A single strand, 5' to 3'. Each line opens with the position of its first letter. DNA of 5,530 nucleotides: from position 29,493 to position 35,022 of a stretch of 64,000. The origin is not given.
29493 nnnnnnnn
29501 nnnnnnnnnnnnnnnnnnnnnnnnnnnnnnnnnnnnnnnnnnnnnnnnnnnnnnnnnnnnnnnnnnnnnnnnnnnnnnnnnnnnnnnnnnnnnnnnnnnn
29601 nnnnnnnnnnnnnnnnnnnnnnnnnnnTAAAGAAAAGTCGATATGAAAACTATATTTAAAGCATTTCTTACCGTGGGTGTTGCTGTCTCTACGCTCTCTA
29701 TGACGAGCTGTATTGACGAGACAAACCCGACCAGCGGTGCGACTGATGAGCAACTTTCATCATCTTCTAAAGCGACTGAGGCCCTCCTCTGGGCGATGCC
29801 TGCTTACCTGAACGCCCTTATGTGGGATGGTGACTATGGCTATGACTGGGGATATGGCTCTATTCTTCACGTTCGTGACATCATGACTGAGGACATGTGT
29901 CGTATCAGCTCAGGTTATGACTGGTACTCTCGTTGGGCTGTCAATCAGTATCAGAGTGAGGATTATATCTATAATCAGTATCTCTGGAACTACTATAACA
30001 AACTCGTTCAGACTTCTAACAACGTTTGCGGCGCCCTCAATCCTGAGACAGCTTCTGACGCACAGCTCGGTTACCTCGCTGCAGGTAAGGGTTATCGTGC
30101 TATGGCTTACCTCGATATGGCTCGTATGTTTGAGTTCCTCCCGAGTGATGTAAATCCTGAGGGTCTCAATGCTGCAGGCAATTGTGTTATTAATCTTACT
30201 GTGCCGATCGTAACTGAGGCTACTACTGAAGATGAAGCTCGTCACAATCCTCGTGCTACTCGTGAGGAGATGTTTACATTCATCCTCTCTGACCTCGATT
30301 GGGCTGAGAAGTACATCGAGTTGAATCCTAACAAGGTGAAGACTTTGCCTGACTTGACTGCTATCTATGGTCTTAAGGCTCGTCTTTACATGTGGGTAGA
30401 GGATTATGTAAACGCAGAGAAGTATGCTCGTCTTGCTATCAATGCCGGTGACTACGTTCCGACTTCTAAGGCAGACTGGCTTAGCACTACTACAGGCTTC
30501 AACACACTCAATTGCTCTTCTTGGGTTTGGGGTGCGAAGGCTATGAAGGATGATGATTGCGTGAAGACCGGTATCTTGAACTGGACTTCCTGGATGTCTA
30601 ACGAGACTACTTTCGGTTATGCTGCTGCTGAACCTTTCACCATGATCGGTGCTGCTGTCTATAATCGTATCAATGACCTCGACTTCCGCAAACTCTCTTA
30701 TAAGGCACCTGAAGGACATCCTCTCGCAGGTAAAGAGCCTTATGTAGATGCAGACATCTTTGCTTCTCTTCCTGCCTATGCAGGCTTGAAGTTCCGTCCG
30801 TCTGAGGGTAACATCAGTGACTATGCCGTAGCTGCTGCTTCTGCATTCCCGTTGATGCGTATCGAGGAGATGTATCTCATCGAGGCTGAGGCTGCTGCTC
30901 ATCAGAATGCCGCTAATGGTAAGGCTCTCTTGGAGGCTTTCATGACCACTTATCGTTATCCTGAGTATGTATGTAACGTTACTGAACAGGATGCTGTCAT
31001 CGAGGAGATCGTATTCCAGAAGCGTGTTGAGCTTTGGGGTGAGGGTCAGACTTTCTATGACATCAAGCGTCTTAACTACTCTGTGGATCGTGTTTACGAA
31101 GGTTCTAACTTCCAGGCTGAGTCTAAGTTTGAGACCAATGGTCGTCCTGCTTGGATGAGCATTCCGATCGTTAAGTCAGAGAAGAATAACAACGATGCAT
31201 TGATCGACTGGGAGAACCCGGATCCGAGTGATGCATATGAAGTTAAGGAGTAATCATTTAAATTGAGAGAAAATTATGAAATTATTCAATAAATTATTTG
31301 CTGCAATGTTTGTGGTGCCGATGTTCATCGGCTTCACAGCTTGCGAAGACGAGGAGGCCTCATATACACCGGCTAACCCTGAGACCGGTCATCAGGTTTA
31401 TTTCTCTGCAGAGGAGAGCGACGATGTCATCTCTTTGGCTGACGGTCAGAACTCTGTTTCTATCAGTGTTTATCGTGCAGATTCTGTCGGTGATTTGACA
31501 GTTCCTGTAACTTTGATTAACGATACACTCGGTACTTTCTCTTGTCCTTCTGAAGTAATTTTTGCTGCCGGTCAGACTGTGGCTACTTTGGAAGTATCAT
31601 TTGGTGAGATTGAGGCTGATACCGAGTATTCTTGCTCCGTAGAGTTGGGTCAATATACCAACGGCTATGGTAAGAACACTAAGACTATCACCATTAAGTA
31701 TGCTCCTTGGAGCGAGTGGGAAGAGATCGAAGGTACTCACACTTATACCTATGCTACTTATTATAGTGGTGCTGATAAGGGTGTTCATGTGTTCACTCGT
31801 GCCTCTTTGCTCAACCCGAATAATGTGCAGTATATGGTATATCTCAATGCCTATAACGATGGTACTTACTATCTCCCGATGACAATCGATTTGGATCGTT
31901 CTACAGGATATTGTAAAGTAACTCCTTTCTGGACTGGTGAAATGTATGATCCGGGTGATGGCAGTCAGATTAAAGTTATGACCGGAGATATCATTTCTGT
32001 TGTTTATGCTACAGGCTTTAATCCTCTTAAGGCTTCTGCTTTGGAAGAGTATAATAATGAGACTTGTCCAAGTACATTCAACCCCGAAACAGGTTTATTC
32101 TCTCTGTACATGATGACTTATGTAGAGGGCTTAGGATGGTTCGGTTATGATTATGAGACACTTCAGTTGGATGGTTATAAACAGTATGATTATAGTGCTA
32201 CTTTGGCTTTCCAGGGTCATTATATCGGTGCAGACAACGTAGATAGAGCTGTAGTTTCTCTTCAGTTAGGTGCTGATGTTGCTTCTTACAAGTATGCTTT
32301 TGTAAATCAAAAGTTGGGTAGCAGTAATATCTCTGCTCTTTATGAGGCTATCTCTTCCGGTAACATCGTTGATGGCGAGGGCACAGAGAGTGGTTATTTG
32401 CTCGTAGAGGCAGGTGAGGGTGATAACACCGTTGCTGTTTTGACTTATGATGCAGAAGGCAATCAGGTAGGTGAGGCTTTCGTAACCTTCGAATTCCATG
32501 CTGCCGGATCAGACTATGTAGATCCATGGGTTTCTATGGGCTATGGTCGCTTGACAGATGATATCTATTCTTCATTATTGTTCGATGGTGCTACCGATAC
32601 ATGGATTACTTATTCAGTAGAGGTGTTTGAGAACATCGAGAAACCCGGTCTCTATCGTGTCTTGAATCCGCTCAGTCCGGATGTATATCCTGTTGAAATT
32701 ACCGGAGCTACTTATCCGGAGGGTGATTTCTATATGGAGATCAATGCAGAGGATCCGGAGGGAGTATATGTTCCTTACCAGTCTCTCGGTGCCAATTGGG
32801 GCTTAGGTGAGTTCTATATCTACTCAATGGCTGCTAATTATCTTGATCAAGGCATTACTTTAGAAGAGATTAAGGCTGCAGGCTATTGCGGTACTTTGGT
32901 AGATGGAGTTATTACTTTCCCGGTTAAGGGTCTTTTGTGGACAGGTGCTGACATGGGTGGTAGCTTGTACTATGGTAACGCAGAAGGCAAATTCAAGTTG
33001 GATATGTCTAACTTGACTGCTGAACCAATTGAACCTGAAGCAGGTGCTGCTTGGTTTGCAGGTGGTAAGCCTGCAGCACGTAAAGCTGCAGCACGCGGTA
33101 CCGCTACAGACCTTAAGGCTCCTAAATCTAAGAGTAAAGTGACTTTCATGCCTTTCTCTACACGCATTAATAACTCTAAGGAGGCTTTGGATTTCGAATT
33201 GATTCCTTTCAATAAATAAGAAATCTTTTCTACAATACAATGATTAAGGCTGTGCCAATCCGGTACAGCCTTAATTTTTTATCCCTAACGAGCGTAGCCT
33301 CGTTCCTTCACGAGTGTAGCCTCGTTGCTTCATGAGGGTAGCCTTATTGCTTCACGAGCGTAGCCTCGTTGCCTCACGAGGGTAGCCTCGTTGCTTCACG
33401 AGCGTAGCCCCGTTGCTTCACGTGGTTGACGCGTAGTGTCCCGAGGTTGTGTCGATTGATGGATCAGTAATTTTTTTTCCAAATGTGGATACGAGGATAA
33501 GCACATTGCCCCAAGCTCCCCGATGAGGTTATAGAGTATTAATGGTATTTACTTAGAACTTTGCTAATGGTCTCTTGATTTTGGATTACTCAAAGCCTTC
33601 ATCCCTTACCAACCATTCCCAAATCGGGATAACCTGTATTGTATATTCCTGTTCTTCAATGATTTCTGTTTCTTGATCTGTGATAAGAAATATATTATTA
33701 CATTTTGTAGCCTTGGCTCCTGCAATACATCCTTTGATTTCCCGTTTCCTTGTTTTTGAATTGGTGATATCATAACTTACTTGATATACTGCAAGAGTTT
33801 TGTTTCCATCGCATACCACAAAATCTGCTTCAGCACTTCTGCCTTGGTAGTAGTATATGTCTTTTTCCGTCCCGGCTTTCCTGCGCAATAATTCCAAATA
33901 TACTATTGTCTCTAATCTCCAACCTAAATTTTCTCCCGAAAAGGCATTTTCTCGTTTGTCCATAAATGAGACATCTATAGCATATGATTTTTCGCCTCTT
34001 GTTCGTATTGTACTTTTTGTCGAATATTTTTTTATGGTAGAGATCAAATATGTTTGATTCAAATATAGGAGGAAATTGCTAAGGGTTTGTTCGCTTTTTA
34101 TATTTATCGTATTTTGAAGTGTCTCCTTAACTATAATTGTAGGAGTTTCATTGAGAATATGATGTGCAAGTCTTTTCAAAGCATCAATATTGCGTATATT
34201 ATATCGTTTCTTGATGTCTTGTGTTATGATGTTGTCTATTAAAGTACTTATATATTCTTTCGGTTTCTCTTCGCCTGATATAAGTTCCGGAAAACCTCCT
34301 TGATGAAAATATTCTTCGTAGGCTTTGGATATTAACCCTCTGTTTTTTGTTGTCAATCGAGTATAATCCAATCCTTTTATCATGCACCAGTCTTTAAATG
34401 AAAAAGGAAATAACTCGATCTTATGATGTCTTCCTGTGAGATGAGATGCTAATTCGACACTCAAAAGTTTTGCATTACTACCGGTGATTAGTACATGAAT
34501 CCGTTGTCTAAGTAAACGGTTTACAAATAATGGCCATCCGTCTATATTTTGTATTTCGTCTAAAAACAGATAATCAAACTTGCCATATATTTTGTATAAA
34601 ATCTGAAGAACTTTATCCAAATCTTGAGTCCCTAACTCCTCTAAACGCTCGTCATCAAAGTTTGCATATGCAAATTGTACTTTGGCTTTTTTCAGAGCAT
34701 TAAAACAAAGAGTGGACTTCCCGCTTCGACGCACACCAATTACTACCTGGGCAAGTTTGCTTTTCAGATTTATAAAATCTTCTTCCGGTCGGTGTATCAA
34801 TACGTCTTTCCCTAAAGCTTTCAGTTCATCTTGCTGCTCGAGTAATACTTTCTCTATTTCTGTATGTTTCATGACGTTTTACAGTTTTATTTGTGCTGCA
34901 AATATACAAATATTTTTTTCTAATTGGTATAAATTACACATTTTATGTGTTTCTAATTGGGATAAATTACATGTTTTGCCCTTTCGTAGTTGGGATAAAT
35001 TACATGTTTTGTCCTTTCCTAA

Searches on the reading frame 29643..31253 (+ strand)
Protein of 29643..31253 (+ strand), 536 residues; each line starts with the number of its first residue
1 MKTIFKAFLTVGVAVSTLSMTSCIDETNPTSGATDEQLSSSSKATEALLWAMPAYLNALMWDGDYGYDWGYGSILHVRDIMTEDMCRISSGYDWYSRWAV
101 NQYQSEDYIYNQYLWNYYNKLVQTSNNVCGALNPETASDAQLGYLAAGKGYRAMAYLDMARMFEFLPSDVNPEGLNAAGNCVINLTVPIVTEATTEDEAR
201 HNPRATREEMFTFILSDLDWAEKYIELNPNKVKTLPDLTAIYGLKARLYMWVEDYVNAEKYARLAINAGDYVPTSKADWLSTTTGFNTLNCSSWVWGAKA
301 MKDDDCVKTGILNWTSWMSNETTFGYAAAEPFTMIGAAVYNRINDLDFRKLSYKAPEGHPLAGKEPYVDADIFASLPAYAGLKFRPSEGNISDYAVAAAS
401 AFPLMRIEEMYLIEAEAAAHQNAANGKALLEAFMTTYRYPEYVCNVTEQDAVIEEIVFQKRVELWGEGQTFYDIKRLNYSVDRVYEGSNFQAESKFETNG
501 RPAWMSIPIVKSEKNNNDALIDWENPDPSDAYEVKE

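Call 28: search_protein_families(library=ncbifam, proteins=[window:29643-31253:+])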
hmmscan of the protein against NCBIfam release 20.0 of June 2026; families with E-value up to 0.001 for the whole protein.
window:29643-31253:+ (536 aa): 0 families

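Call 29: search_protein_families(library=pfam, proteins=[window:29643-31253:+], max_evalue=0.01)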
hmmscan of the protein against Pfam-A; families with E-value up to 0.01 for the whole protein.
window:29643-31253:+ (536 aa): 2 families
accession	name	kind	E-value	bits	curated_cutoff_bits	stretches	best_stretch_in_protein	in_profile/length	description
PF14322.12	SusD-like_3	-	1.6e-10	41.9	27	1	51-250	17-191/191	Starch-binding associating with outer membrane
PF07980.17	SusD_RagB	-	1.1e-09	38.8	23.1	1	392-520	146-291/297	SusD family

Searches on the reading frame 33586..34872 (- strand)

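Call 28: search_protein_families(library=ncbifam, proteins=[window:33586-34872:-])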
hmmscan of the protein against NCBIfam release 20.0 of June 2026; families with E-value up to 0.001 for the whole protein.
window:33586-34872:- (428 aa): 0 families

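Call 29: search_protein_families(library=pfam, proteins=[window:33586-34872:-], max_evalue=0.01)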
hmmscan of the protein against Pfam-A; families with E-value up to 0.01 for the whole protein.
window:33586-34872:- (428 aa): 2 families
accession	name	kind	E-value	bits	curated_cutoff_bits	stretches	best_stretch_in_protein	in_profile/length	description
PF13173.12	AAA_14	-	6.9e-32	110.6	27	1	41-161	4-127/129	AAA domain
PF13635.12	DUF4143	-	1.2e-15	58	28.1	1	218-366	2-158/160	Domain of unknown function (DUF4143)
